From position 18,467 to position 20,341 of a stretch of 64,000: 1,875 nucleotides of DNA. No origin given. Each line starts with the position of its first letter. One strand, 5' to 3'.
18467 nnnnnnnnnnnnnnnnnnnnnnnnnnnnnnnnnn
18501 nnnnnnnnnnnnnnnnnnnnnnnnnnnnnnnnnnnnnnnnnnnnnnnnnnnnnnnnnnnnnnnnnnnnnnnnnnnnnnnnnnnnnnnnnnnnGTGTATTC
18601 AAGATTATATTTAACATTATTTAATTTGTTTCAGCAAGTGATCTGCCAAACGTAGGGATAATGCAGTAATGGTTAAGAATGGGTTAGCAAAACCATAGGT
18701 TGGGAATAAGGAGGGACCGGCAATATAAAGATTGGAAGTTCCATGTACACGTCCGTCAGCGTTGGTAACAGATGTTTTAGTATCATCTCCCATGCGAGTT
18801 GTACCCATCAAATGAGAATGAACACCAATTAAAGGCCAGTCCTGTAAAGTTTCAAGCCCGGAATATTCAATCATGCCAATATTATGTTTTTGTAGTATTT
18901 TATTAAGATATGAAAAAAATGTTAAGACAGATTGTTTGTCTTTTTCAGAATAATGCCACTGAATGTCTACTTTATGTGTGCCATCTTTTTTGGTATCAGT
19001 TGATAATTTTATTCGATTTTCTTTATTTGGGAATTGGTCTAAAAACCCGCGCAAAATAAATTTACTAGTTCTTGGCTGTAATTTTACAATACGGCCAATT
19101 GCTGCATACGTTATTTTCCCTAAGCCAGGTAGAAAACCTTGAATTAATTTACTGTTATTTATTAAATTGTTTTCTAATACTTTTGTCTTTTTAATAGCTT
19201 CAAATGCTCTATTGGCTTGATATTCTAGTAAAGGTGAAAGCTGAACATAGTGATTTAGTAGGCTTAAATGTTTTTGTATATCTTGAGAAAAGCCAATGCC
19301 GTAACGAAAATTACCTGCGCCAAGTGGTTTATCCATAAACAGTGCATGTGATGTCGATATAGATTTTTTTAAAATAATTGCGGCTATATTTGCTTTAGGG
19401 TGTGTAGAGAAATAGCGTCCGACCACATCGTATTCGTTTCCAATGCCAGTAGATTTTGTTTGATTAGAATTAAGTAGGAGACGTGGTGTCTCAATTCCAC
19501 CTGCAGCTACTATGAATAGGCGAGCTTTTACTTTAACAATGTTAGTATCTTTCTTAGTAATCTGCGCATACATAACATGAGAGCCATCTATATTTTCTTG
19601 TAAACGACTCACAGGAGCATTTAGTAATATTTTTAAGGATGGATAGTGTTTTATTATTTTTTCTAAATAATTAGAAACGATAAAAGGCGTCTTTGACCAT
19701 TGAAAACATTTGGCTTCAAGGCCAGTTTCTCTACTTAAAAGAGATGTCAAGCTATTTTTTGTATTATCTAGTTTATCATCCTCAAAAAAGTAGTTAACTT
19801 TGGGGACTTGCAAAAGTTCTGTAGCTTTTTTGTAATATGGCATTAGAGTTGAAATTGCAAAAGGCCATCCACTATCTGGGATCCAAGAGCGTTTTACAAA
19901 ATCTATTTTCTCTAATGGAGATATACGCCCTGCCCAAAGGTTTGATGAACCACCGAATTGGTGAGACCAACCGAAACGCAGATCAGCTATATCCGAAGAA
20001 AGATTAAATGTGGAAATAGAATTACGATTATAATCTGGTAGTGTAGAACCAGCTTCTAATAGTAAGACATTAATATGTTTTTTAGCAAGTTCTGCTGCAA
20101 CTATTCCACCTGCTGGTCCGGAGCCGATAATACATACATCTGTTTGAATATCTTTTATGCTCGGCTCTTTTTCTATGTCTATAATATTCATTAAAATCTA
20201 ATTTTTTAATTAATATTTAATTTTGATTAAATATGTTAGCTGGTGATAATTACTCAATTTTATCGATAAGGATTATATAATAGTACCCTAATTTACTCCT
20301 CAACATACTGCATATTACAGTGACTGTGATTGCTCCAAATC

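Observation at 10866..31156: A ~20 kb AT-rich glycan locus with an unusual enzyme complement: four methyltransferases, a GMC oxidoreductase, an MsbA-like ABC exporter, and no Wzx, Wzz or intact Wzy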

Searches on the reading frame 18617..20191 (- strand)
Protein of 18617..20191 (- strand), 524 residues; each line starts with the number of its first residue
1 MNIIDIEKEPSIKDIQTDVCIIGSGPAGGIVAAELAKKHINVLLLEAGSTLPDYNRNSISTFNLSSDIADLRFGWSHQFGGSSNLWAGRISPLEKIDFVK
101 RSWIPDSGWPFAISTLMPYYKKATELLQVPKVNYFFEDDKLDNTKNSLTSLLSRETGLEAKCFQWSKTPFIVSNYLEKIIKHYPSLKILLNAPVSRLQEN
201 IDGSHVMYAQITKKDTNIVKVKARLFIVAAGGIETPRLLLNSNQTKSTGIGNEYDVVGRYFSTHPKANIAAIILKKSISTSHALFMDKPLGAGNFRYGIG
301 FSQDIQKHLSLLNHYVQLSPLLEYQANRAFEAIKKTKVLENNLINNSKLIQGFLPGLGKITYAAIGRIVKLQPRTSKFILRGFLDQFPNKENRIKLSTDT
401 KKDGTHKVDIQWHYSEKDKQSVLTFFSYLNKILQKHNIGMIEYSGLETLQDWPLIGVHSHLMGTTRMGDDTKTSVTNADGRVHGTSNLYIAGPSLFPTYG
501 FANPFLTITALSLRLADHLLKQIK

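Call 3: search_protein_families(library=pfam, proteins=[window:18617-20191:-])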
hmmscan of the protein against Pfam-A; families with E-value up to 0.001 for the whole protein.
window:18617-20191:- (524 aa): 8 families
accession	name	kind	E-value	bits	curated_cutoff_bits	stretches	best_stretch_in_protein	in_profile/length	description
PF05199.19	GMC_oxred_C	-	2.4e-22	80.4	24.6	1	388-511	1-138/139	GMC oxidoreductase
PF01266.30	DAO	-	6.1e-06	26.4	27.9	1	18-49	1-32/353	FAD dependent oxidoreductase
PF07992.20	Pyr_redox_2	-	1.4e-05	25.1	26.1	1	18-52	2-36/291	Pyridine nucleotide-disulphide oxidoreductase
PF05834.18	Lycopene_cycl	-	3.5e-05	23.5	23.4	1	18-56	1-41/380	Lycopene cyclase protein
PF13450.12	NAD_binding_8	-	0.00011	22.8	21.9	1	21-51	1-31/68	NAD(P)-binding Rossmann-like domain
PF01494.25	FAD_binding_3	-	0.00011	22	22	1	16-52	1-37/349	FAD binding domain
PF00732.25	GMC_oxred_N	-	0.00024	21.4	23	1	174-265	132-217/218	GMC oxidoreductase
PF03486.20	HI0933_like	-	0.00042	20.3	50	0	18-50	2-34/244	HI0933-like protein Rossmann domain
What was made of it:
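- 18617..20191 (-): GMC-family FAD oxidoreductase of the sugar-oxidising branch. It has no signal peptide and no hydrophobic segment. GMC_oxred_C 80 bits (call 3).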

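Call 5: search_protein_families(library=ncbifam, proteins=[window:18617-20191:-], max_evalue=0.00001)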
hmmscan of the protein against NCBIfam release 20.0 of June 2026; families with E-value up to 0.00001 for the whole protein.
window:18617-20191:- (524 aa): 9 families
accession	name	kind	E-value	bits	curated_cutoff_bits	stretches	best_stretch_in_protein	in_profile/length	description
TIGR02462.1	pyranose_ox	equivalog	1.4e-19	70.4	544.9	1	456-522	480-546/548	pyranose oxidase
TIGR03970.1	mycofact_MftG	equivalog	2.8e-15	56.3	387.45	1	403-518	364-485/487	mycofactocin dehydrogenase MftG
TIGR04542.1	GMC_mycofac_2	equivalog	1.6e-14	53.8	400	0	18-280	1-273/425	mycofactocin system GMC family oxidoreductase MftG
NF002550.0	PRK02106.1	subfamily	2.2e-13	49.6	605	0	460-521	473-535/563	choline dehydrogenase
NF038210.1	GMC_mycofac_3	equivalog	9.7e-10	37.9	300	0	453-520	351-413/418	mycofactocin system GMC family oxidoreductase MftG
NF058674.1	CholsOxChoxAB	equivalog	1e-09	37.5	850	1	455-516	468-529/535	cholesterol oxidase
TIGR01810.1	betA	equivalog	3e-09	36.1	732.1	0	460-520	466-527/532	choline dehydrogenase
TIGR01790.1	carotene-cycl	subfamily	2e-06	27.2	209.5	1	18-65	1-48/387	lycopene cyclase family protein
TIGR02032.1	GG-red-SF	subfamily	5.4e-06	26.3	158.8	0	18-49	2-33/297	geranylgeranyl reductase family protein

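Call 11: find_encoding_contigs(protein=window:18617-20191:-, flank=10000, max_places=6)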
Protein window:18617-20191:- (524 aa): 2 contigs read that carry it; 2 places shown.
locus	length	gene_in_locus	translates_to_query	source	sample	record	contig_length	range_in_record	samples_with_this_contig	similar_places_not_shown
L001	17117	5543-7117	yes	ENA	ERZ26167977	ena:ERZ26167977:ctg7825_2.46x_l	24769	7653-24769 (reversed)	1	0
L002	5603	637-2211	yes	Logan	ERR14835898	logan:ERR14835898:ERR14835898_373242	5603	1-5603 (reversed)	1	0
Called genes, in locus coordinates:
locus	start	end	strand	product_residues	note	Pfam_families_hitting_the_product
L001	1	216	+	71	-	?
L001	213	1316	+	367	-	PF13439:Glyco_transf_4, PF20706:GT4-conflict, PF00534:Glycos_transf_1, PF13692:Glyco_trans_1_4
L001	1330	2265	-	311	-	PF05050:Methyltransf_21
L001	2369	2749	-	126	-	-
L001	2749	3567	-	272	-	PF13489:Methyltransf_23, PF13847:Methyltransf_31, PF08241:Methyltransf_11, PF08242:Methyltransf_12 (weak), PF13649:Methyltransf_25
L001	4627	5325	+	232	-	PF13489:Methyltransf_23, PF13847:Methyltransf_31 (faint), PF08241:Methyltransf_11, PF08242:Methyltransf_12 (faint), PF13649:Methyltransf_25 (weak)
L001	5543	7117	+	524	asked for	PF07992:Pyr_redox_2 (faint), PF01266:DAO (faint), PF05199:GMC_oxred_C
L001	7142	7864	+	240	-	PF13489:Methyltransf_23, PF08241:Methyltransf_11, PF08242:Methyltransf_12 (weak), PF13649:Methyltransf_25 (weak), PF13847:Methyltransf_31 (weak)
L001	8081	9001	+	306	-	PF00535:Glycos_transf_2, PF10111:Glyco_tranf_2_2, PF13641:Glyco_tranf_2_3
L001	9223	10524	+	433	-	PF00664:ABC_membrane, PF03193:RsgA_GTPase (faint), PF00005:ABC_tran, PF13555:AAA_29 (weak)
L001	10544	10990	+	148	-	PF00005:ABC_tran, PF02463:SMC_N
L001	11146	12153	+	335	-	PF01073:3Beta_HSD, PF01370:Epimerase, PF02719:Polysacc_synt_2, PF04321:RmlD_sub_bind, PF16363:GDP_Man_Dehyd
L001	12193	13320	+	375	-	PF13477:Glyco_trans_4_2, PF13439:Glyco_transf_4 (weak), PF13579:Glyco_trans_4_4 (weak), PF00534:Glycos_transf_1, PF13692:Glyco_trans_1_4, PF13524:Glyco_trans_1_2 (weak)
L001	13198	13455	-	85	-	-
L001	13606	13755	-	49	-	-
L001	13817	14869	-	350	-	PF00953:Glycos_transf_4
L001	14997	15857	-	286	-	PF00140:Sigma70_r1_2 (weak), PF04542:Sigma70_r2, PF04545:Sigma70_r4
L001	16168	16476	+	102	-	PF09907:HigB_toxin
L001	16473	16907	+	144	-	-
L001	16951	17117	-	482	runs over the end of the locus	PF00528:BPD_transp_1, PF03180:Lipoprotein_9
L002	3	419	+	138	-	?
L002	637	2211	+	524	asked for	PF07992:Pyr_redox_2 (faint), PF01266:DAO (faint), PF05199:GMC_oxred_C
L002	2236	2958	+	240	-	PF13489:Methyltransf_23, PF08241:Methyltransf_11, PF08242:Methyltransf_12 (weak), PF13649:Methyltransf_25 (weak), PF13847:Methyltransf_31 (weak)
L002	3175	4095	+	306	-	PF00535:Glycos_transf_2, PF10111:Glyco_tranf_2_2, PF13641:Glyco_tranf_2_3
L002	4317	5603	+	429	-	?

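Call 12: find_homologous_proteins(query=window:18617-20191:-, max_evalue=1e-10)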
Query window:18617-20191:- (524 aa): 1277 proteins with E <= 1e-10 among 8000 candidates; the best 120 are listed.
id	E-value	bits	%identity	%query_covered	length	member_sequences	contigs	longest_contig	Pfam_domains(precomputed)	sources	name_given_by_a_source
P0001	2.1e-282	955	100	81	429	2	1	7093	PF01266.31,PF07992.21,PF05834.19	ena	-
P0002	2.3e-246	836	70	100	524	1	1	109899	PF01266.31,PF07992.21,PF05199.20,PF00732.26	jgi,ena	-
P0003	1.4e-237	807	66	100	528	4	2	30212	PF01266.31,PF07992.21,PF05199.20,PF00732.26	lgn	-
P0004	2.1e-237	807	67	100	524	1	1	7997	PF01266.31,PF07992.21,PF05199.20,PF01494.26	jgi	-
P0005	4.8e-236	802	66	100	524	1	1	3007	PF01266.31,PF07992.21,PF05199.20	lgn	-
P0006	2.5e-233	793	66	100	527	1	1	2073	PF01266.31,PF07992.21,PF05199.20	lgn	-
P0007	2.3e-227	774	63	99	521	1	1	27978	PF05199.20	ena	-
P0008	2.3e-225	767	64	100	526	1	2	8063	PF01266.31,PF13450.13,PF07992.21,PF13738.13,PF05199.20,PF00732.26,PF01494.26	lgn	-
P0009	7.3e-225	765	64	100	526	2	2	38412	PF01266.31,PF05199.20,PF00732.26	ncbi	ncbi:MAG: GMC family oxidoreductase [Hyphomicrobiales bacterium]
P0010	1.0e-220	752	62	100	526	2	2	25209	PF01266.31,PF13450.13,PF07992.21,PF05199.20,PF00732.26,PF01494.26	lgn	-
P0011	2.9e-217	740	61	100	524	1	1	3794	PF01266.31,PF05199.20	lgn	-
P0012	3.4e-215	733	61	100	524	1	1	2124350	PF01266.31,PF00890.31,PF07992.21,PF05199.20,PF00732.26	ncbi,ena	-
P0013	2.5e-201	688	57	100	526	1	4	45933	PF01266.31,PF13450.13,PF00890.31,PF07992.21,PF05199.20,PF01494.26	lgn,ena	-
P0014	5.8e-195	667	58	100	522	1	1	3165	PF01266.31,PF03486.21,PF05199.20,PF00732.26,PF01494.26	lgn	-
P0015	1.5e-189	649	56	100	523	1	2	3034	PF01266.31,PF07992.21,PF05199.20,PF00732.26,PF01494.26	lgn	-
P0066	2.2e-145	503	47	100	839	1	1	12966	PF01266.31,PF05199.20,PF01494.26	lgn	-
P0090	1.1e-139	484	44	97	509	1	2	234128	PF01266.31,PF05199.20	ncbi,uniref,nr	ncbi:GMC oxidoreductase [Sphingomonas canadensis]|uniref:GMC oxidoreductase n=1 Tax=Sphingomonas can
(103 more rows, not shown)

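Call 14: find_related_loci(query=A1, collection=genome_contigs, flank=10000)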
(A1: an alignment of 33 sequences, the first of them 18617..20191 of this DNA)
Query A1 (524 aa) in genome_contigs; peptide patterns used: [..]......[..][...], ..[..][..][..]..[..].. (x = any residue, [..] = any of these).
93 stretches matched a pattern; 54 encode a relative of the query (tblastn E <= 1e-3); 53 distinct loci.
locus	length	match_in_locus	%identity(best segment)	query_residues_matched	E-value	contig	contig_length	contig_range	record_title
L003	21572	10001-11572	61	1-524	0e+0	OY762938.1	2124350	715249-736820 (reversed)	MAG: uncultured Micavibrio sp. isolate 194a20bb-105a-45c9-9846-0688499aae06 genome assembly, chromosome: 1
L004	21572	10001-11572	52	1-524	0e+0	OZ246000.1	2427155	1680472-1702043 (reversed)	MAG: uncultured Micavibrio sp. isolate cbe261f4-5b29-49d5-a76a-7d5a1014ef1b genome assembly, chromosome: 1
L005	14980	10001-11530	50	2-519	1e-176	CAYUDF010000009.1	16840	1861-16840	MAG TPA_asm: uncultured bacterium isolate SRP155585_co2_3 genome assembly, contig: NODE_1895_length_16840_cov_5.347453,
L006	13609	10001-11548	47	2-524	2e-163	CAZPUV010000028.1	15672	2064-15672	MAG TPA_asm: uncultured bacterium isolate SRP239054_co1_134 genome assembly, contig: NODE_2644_length_15672_cov_4.911187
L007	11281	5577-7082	49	15-523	1e-161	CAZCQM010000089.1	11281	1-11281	MAG TPA_asm: uncultured bacterium isolate SRP214966_co3_155 genome assembly, contig: NODE_9444_length_11281_cov_5.235614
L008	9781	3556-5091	47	1-523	8e-156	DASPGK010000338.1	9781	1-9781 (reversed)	MAG TPA_asm: Candidatus Krumholzibacteriia bacterium isolate SMAG_U16449 k141_1369844, whole genome shotgun sequence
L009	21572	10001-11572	46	1-524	4e-155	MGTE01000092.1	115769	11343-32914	MAG: Deltaproteobacteria bacterium RIFOXYD12_FULL_57_12 rifoxyd3_full_scaffold_571, whole genome shotgun sequence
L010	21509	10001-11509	44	15-522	4e-153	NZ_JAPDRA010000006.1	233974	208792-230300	Sphingomonas canadensis strain FWC47 FWC47_scaffold6, whole genome shotgun sequence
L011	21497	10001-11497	47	16-519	1e-151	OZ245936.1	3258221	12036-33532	MAG: Parvibaculaceae bacterium isolate bed00a0d-a1ae-49c1-a58a-6bb07fa44e2f genome assembly, chromosome: 1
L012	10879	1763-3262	45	15-519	1e-150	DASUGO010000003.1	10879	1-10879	MAG TPA_asm: Candidatus Krumholzibacteriia bacterium isolate SMAG_U1407 k141_1808736, whole genome shotgun sequence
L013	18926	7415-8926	46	15-523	2e-149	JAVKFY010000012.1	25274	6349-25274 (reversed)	MAG: Alphaproteobacteria bacterium isolate F1-TOW-13 k141_19217, whole genome shotgun sequence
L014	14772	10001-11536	43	1-519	2e-141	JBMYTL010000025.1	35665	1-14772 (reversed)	MAG: Gammaproteobacteria bacterium isolate ME_XS_2211_2_bin_61 ME_XS_2211_2_bin_61_28, whole genome shotgun sequence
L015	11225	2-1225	45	105-521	2e-122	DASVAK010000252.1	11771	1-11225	MAG TPA_asm: Candidatus Krumholzibacteriia bacterium isolate SMAG_U1949 k141_402961, whole genome shotgun sequence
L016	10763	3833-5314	40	17-519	9e-119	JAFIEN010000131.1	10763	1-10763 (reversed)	MAG: Rubellimicrobium sp. isolate BM_Day8_Bin.38 NODE_2592_length_10763_cov_5.844696, whole genome shotgun sequence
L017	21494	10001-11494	39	14-519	4e-118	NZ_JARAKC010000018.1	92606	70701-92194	Mesorhizobium abyssinicae strain LMG26967 NODE_18_length_92606_cov_28.106478, whole genome shotgun sequence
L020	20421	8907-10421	38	10-521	8e-116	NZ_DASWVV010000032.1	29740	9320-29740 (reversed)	MAG: Devosia sp. isolate SMAG_U3639 k141_4545, whole genome shotgun sequence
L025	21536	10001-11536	36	2-524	3e-95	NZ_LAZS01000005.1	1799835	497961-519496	Ensifer adhaerens strain L18 contig5, whole genome shotgun sequence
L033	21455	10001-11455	42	15-523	5e-125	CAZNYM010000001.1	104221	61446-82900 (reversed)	MAG TPA_asm: uncultured Pseudobdellovibrionaceae bacterium isolate binchicken_co319_204 genome assembly, contig: NODE_27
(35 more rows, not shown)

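Call 25: search_protein_families(library=pfam, proteins=[L033:8820-9875:+, L033:12168-12755:+, L033:13744-14367:+, L033:14334-15674:+, L033:7471-8400:-, L033:6712-7398:-, L033:4344-6701:+, L033:11470-12171:+, L033:8448-8882:-], max_evalue=0.001)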
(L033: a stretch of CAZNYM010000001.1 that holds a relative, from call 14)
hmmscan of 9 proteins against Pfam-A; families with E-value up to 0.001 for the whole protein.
L033:8820-9875:+ (351 aa): 1 family
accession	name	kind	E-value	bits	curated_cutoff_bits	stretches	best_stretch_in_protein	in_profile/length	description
PF08238.18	Sel1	-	6.6e-07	30.1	30.7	1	186-222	1-36/36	Sel1 repeat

L033:12168-12755:+ (195 aa): 3 families
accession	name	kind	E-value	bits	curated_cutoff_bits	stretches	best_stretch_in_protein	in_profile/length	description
PF00132.30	Hexapep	-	1.2e-15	56.9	27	1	138-172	1-35/36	Bacterial transferase hexapeptide (six repeats)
PF14602.12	Hexapep_2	-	3.1e-07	30.4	27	1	139-173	2-34/34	Hexapeptide repeat of succinyl-transferase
PF25084.1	LbH_EIF2B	-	0.0007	20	54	0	147-174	75-102/105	EIF2B subunit epsilon LbH domain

L033:13744-14367:+ (207 aa): 0 families

L033:14334-15674:+ (446 aa): 2 families
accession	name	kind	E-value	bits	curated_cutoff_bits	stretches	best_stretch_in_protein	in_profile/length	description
PF01943.22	Polysacc_synt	-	3.2e-10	40.3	28.2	1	51-309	7-272/274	Polysaccharide biosynthesis protein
PF13440.11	Polysacc_synt_3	-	1.1e-08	35.1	23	1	71-357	3-293/293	Polysaccharide biosynthesis protein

L033:7471-8400:- (309 aa): 0 families

L033:6712-7398:- (228 aa): 0 families

L033:4344-6701:+ (785 aa): 0 families

L033:11470-12171:+ (233 aa): 5 families
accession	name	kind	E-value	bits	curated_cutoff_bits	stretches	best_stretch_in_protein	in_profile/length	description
PF08241.18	Methyltransf_11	-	8.8e-11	42.7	21.2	1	51-122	26-95/95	Methyltransferase domain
PF13489.12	Methyltransf_23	-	3.2e-10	40.4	27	1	67-128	61-122/164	Methyltransferase domain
PF08242.18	Methyltransf_12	-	1.4e-08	35.8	30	1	71-120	49-98/98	Methyltransferase domain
PF13847.12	Methyltransf_31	-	4.7e-07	30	27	1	78-125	61-112/145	Methyltransferase domain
PF13649.12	Methyltransf_25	-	1.6e-06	29.2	27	1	69-118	44-97/97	Methyltransferase domain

L033:8448-8882:- (144 aa): 0 families

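Call 27: search_solved_structures(query=window:18617-20191:-, max_evalue=0.001, show_alignments=2)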
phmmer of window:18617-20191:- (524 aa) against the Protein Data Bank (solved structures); distinct sequences matched with E-value up to 0.001: 60.
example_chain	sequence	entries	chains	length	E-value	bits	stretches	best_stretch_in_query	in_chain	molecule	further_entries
6a2u_B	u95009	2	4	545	1.9e-23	85.9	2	458-523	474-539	Glucose dehydrogenase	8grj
8hdd_A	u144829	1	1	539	2.1e-23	85.8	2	458-523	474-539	Glucose dehydrogenase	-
8k6k_A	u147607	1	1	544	1.8e-19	72.8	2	444-524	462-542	Fructose dehydrogenase (N1146A) large subunit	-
7w2j_A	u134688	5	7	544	1.8e-19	72.8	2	444-524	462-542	Fructose dehydrogenase large subunit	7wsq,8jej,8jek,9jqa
8xcm_A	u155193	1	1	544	2.4e-19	72.4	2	444-524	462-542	Fructose dehydrogenase large subunit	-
9fl2_A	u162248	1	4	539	2.5e-19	72.3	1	454-521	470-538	pyranose oxidase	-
8xcn_A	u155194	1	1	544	2.2e-18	69.3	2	187-268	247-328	Fructose dehydrogenase large subunit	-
8k6j_A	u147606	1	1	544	3.9e-18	68.4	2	187-268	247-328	Fructose dehydrogenase (H1147A) large subunit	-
7dve_A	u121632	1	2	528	1.5e-10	43.4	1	449-523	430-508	6'''-hydroxyparomomycin C oxidase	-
8qve_A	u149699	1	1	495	7.4e-10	41.1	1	456-519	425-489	Pyranose oxidase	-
4mih_A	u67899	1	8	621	6.6e-09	38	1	456-520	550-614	Pyranose 2-oxidase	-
4mif_A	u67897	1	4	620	6.8e-09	37.9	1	456-520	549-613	Pyranose 2-oxidase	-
4mig_A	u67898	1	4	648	7.3e-09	37.8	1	456-520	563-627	Pyranose 2-oxidase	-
3bly_A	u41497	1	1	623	1.9e-08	36.5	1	455-519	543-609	Pyranose oxidase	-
2f6c_A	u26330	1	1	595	1.9e-08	36.5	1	455-519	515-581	Pyranose 2-oxidase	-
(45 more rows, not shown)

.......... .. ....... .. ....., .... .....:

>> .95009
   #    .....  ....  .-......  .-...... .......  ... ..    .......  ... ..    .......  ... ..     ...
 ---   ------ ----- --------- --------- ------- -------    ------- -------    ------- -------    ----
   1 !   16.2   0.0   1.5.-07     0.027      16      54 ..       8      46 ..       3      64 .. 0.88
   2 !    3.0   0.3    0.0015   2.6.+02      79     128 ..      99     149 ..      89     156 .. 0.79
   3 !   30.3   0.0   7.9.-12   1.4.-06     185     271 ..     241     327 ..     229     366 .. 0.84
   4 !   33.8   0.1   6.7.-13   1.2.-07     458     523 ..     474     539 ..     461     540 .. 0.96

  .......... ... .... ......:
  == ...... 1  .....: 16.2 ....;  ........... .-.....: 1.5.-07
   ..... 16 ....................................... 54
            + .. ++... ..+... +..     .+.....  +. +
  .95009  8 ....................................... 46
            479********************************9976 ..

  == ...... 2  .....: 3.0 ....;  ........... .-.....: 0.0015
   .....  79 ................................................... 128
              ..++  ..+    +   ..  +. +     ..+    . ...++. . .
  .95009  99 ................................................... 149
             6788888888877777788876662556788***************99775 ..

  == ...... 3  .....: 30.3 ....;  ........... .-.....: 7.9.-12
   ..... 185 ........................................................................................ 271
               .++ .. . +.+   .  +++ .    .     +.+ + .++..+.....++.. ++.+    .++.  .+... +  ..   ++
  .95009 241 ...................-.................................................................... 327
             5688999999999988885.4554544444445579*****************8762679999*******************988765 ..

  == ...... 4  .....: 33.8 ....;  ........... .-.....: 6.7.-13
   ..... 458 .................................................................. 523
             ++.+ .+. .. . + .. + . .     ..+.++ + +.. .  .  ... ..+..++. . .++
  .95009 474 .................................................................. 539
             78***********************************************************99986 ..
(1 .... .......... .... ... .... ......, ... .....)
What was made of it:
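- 18617..20191 (-): PDB sequence hits: FAD-glucose dehydrogenase, fructose dehydrogenase, pyranose oxidase (call 27).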

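Call 41: find_encoding_contigs(protein=P0002, flank=10000, max_places=1)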
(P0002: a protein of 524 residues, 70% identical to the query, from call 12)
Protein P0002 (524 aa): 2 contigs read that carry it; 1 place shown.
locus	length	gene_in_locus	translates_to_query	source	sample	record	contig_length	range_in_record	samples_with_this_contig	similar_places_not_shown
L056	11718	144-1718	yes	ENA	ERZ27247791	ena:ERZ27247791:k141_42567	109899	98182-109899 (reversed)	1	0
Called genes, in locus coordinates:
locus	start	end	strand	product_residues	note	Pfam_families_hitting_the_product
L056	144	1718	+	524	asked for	PF07992:Pyr_redox_2 (faint), PF01266:DAO (weak), PF00732:GMC_oxred_N (faint), PF05199:GMC_oxred_C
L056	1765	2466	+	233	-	PF13489:Methyltransf_23, PF08241:Methyltransf_11, PF08242:Methyltransf_12, PF13649:Methyltransf_25 (weak), PF13847:Methyltransf_31 (weak)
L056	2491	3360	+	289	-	PF05575:V_cholerae_RfbT (weak), PF05050:Methyltransf_21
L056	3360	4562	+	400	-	PF13489:Methyltransf_23, PF13649:Methyltransf_25, PF13847:Methyltransf_31, PF08241:Methyltransf_11, PF08242:Methyltransf_12 (weak)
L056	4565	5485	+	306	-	PF00535:Glycos_transf_2, PF10111:Glyco_tranf_2_2, PF13641:Glyco_tranf_2_3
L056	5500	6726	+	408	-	PF01943:Polysacc_synt, PF13440:Polysacc_synt_3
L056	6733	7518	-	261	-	PF05050:Methyltransf_21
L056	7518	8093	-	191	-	-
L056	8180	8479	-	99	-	-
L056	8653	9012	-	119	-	-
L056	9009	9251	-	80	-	-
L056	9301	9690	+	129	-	-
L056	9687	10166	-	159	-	-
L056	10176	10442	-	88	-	-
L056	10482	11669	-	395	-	PF07484:Collar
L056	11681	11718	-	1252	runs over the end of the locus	PF24801:FNIII-A_GpJ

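Call 42: find_encoding_contigs(protein=P0012, flank=10000, max_places=1)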
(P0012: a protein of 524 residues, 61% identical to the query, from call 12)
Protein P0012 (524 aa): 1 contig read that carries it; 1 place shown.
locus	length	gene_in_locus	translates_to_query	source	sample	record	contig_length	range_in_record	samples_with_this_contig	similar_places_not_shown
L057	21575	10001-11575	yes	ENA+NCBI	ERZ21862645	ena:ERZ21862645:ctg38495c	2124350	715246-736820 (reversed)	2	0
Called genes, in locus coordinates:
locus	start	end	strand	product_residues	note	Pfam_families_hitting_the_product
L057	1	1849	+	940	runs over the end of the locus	PF13426:PAS_9 (faint), PF00672:HAMP (weak), PF00989:PAS (faint), PF08447:PAS_3, PF00512:HisKA, PF02518:HATPase_c, PF00072:Response_reg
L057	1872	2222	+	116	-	PF01627:Hpt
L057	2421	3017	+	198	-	-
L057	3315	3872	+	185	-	-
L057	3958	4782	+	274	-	-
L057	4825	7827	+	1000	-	PF17210:SdrD_B (faint), PF05036:SPOR (weak)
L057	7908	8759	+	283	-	-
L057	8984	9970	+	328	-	PF01073:3Beta_HSD, PF01370:Epimerase, PF02719:Polysacc_synt_2 (weak), PF04321:RmlD_sub_bind, PF07993:NAD_binding_4 (faint), PF16363:GDP_Man_Dehyd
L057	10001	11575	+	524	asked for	PF07992:Pyr_redox_2 (faint), PF00890:FAD_binding_2 (faint), PF01266:DAO (weak), PF00732:GMC_oxred_N (faint), PF05199:GMC_oxred_C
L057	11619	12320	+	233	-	PF13489:Methyltransf_23, PF08242:Methyltransf_12, PF13649:Methyltransf_25 (weak), PF08241:Methyltransf_11, PF13847:Methyltransf_31 (weak)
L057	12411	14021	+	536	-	PF00682:HMGL-like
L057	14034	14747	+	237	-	PF02348:CTP_transf_3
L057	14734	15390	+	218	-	PF00702:Hydrolase, PF13419:HAD_2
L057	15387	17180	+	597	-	PF00664:ABC_membrane, PF00005:ABC_tran, PF02463:SMC_N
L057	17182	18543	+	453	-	-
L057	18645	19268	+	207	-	PF01636:APH (weak), PF19974:TCAD9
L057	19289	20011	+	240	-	-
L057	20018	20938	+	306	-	PF00535:Glycos_transf_2, PF13641:Glyco_tranf_2_3, PF10111:Glyco_tranf_2_2 (weak)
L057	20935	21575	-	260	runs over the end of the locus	PF05050:Methyltransf_21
